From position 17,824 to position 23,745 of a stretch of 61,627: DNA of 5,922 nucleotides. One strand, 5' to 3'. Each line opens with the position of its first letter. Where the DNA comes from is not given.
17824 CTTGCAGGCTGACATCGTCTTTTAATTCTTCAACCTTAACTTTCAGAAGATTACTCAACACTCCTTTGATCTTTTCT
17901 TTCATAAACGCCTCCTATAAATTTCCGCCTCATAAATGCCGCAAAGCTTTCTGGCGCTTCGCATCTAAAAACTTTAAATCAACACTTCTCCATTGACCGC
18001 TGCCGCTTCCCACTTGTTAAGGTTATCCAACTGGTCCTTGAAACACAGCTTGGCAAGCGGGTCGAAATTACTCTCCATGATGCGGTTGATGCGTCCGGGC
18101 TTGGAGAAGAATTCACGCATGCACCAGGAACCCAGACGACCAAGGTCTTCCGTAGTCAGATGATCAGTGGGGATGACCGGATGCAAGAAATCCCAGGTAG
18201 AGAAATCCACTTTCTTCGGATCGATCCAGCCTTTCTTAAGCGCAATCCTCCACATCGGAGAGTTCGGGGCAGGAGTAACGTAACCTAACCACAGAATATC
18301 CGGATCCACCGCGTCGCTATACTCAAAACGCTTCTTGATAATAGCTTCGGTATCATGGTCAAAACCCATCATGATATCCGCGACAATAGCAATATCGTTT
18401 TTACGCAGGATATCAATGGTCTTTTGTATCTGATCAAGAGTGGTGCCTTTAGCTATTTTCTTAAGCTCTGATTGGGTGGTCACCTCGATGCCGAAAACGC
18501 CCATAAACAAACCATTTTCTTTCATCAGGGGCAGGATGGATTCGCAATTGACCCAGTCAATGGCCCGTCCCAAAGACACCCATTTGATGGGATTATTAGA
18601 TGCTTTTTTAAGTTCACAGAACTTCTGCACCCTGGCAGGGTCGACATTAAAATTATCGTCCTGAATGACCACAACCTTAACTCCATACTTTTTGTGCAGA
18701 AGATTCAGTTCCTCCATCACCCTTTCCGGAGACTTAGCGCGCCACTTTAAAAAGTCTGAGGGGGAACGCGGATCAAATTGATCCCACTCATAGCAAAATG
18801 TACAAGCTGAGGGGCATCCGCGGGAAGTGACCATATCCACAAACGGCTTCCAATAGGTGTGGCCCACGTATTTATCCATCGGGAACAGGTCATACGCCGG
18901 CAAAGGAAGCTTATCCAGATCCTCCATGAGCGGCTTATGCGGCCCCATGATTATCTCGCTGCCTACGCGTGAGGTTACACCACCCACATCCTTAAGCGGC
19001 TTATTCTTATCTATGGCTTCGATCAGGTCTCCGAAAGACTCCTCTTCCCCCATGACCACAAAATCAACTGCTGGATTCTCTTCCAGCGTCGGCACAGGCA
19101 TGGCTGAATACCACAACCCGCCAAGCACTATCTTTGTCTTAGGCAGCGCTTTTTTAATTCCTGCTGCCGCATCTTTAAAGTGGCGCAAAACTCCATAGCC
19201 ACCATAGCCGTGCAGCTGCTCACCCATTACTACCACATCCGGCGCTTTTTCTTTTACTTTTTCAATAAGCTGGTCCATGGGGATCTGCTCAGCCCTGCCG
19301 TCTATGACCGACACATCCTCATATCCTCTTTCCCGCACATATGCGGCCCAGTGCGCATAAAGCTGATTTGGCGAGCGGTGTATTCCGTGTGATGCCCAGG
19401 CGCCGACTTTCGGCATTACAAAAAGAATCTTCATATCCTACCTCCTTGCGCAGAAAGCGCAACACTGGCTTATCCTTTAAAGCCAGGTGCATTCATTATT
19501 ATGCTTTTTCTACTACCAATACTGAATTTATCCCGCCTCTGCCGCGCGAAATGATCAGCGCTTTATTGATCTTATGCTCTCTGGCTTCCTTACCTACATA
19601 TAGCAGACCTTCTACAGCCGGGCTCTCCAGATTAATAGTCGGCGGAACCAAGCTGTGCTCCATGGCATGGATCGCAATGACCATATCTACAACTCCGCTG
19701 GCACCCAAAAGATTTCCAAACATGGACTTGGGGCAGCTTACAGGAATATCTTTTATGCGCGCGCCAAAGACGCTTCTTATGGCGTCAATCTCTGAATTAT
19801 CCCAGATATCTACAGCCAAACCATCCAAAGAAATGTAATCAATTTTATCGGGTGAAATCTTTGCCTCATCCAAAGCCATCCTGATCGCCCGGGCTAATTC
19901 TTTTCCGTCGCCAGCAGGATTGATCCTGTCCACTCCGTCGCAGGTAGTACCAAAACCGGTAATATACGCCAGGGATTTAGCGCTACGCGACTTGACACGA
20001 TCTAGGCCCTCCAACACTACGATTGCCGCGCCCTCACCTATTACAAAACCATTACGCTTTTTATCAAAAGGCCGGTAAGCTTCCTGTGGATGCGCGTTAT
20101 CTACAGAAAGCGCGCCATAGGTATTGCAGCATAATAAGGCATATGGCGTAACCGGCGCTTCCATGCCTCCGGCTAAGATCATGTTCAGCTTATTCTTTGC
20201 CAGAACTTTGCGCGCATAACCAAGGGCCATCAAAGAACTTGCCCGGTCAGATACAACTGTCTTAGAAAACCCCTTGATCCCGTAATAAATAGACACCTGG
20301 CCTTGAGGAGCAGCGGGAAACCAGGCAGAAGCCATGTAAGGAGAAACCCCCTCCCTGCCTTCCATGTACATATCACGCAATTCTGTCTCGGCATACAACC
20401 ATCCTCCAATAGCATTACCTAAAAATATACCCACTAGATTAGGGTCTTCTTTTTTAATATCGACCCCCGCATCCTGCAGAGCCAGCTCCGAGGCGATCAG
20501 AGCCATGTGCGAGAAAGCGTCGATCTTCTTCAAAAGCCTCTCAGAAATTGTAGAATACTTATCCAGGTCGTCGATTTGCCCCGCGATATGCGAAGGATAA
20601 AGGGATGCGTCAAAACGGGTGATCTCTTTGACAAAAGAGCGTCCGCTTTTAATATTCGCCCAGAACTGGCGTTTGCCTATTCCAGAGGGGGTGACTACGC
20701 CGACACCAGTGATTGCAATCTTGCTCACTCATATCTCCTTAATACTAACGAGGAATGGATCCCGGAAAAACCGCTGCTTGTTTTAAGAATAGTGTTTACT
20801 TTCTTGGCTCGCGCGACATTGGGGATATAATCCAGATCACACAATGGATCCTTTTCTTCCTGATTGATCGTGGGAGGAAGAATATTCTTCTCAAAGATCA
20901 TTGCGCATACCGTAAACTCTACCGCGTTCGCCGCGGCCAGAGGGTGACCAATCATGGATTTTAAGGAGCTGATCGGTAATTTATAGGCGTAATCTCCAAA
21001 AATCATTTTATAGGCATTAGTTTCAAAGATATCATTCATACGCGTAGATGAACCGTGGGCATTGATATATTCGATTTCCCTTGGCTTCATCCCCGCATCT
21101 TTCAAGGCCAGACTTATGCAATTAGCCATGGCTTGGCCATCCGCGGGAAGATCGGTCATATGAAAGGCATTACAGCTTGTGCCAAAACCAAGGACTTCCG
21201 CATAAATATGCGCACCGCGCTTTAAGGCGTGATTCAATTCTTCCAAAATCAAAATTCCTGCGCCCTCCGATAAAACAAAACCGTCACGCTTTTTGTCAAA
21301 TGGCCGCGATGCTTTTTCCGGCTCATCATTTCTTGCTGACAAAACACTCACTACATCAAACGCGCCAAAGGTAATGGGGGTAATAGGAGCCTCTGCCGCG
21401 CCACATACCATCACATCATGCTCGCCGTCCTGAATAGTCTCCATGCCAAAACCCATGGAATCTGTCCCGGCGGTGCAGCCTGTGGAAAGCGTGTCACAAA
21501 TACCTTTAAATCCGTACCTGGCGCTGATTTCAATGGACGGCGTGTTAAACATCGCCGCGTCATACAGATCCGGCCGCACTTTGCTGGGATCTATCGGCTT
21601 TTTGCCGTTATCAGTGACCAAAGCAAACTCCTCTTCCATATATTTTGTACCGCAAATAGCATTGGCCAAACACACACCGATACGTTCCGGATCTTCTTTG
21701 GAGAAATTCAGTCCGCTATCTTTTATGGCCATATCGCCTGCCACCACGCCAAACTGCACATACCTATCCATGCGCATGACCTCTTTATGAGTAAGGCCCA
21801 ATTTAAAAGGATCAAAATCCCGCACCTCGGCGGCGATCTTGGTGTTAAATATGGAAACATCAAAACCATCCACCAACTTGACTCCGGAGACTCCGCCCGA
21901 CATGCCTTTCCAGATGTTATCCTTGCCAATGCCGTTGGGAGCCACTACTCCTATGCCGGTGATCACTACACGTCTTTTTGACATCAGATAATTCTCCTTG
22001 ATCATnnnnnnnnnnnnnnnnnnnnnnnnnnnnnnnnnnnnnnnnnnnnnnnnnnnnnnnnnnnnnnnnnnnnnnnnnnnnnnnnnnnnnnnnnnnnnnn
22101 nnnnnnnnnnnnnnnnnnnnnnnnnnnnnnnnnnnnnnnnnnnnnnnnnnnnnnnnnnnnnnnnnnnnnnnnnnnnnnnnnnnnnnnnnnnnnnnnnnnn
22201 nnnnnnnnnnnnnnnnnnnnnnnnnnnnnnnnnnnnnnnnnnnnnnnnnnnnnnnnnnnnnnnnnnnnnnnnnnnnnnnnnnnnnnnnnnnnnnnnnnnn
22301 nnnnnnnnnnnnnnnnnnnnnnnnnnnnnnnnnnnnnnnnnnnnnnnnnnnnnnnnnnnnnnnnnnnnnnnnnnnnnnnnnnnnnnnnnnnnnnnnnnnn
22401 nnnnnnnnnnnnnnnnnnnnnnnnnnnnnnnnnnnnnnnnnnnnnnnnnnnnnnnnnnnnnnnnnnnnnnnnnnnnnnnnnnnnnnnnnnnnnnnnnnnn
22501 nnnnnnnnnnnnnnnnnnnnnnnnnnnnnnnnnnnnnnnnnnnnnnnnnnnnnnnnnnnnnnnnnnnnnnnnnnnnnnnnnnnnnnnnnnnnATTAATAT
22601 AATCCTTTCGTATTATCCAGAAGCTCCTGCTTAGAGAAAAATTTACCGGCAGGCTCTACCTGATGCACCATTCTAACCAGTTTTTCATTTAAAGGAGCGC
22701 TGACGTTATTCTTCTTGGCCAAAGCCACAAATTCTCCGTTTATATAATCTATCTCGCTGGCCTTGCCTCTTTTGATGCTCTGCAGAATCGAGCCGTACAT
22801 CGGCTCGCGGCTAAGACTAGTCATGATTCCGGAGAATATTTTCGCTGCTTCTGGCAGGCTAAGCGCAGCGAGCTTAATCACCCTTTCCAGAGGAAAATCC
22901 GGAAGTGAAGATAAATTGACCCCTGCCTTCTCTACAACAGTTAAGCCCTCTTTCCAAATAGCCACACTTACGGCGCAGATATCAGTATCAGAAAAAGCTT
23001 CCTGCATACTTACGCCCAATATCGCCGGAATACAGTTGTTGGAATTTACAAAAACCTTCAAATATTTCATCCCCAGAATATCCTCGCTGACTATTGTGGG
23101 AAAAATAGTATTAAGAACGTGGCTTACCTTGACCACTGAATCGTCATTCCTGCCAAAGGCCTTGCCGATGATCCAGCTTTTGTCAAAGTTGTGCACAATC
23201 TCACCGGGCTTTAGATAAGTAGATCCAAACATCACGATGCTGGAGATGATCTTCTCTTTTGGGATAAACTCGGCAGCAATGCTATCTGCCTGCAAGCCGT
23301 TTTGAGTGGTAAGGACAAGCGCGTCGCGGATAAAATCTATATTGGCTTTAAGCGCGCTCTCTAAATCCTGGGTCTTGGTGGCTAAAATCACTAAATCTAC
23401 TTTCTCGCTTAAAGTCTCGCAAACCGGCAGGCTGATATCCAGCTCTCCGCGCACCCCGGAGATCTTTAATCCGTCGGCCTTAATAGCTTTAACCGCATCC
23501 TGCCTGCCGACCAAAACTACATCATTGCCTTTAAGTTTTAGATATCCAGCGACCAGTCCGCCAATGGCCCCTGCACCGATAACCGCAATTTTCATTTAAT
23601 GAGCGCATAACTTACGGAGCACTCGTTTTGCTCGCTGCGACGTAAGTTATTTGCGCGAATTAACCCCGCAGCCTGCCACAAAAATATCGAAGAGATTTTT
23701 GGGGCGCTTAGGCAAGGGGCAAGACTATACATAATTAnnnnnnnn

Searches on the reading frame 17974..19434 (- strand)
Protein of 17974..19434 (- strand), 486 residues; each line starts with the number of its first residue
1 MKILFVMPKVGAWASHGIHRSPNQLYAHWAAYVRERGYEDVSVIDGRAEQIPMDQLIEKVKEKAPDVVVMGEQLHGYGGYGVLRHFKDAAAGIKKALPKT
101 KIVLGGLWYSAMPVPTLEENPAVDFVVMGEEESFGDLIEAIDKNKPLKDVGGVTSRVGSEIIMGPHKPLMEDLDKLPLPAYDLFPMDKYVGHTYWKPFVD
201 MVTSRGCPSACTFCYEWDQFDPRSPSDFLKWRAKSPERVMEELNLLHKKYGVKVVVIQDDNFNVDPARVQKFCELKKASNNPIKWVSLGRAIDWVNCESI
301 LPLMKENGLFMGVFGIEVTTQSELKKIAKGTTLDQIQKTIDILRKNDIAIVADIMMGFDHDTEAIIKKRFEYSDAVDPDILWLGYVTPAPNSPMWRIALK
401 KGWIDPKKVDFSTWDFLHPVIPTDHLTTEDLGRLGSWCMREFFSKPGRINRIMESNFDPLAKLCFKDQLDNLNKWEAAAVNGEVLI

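Call 78: search_protein_families(library=pfam, proteins=[window:17974-19434:-], max_evalue=0.00001)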
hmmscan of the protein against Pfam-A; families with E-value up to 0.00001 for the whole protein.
window:17974-19434:- (486 aa): 2 families
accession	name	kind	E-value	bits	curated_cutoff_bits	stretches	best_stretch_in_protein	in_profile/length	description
PF04055.27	Radical_SAM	-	3.6e-19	70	29.5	1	201-367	1-160/166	Radical SAM superfamily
PF02310.24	B12-binding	-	5e-11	42.9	32.1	1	30-133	21-115/121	B12 binding domain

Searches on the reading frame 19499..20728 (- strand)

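Call 79: search_protein_families(library=pfam, proteins=[window:19499-20728:-], max_evalue=0.00001)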
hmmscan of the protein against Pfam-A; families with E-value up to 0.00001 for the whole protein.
window:19499-20728:- (409 aa): 2 families
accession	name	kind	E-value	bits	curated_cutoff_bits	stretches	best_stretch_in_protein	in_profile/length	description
PF00109.32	ketoacyl-synt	-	7.2e-45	154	20.8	1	2-242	2-249/252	Beta-ketoacyl synthase, N-terminal domain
PF02801.28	Ketoacyl-synt_C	-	6.8e-26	91.1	20.8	1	253-368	1-119/119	Beta-ketoacyl synthase, C-terminal domain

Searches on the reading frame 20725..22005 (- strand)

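Call 79: search_protein_families(library=pfam, proteins=[window:20725-22005:-], max_evalue=0.00001)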
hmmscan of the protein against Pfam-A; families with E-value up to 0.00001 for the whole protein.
window:20725-22005:- (426 aa): 2 families
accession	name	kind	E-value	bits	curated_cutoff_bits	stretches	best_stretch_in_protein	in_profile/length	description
PF00109.32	ketoacyl-synt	-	7.1e-43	147.5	20.8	1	11-260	2-252/252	Beta-ketoacyl synthase, N-terminal domain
PF02801.28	Ketoacyl-synt_C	-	1.7e-32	112.3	20.8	1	268-382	1-118/119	Beta-ketoacyl synthase, C-terminal domain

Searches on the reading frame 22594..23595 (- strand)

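Call 79: search_protein_families(library=pfam, proteins=[window:22594-23595:-], max_evalue=0.00001)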
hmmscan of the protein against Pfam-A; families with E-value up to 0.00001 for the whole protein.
window:22594-23595:- (333 aa): 2 families
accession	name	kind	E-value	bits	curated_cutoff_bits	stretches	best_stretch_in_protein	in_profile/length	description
PF02558.23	ApbA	-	1.8e-33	115.8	22.2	1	3-145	1-147/150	Ketopantoate reductase PanE/ApbA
PF08546.17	ApbA_C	-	1.6e-19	70.9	22.7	1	172-314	1-125/125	Ketopantoate reductase PanE/ApbA C terminal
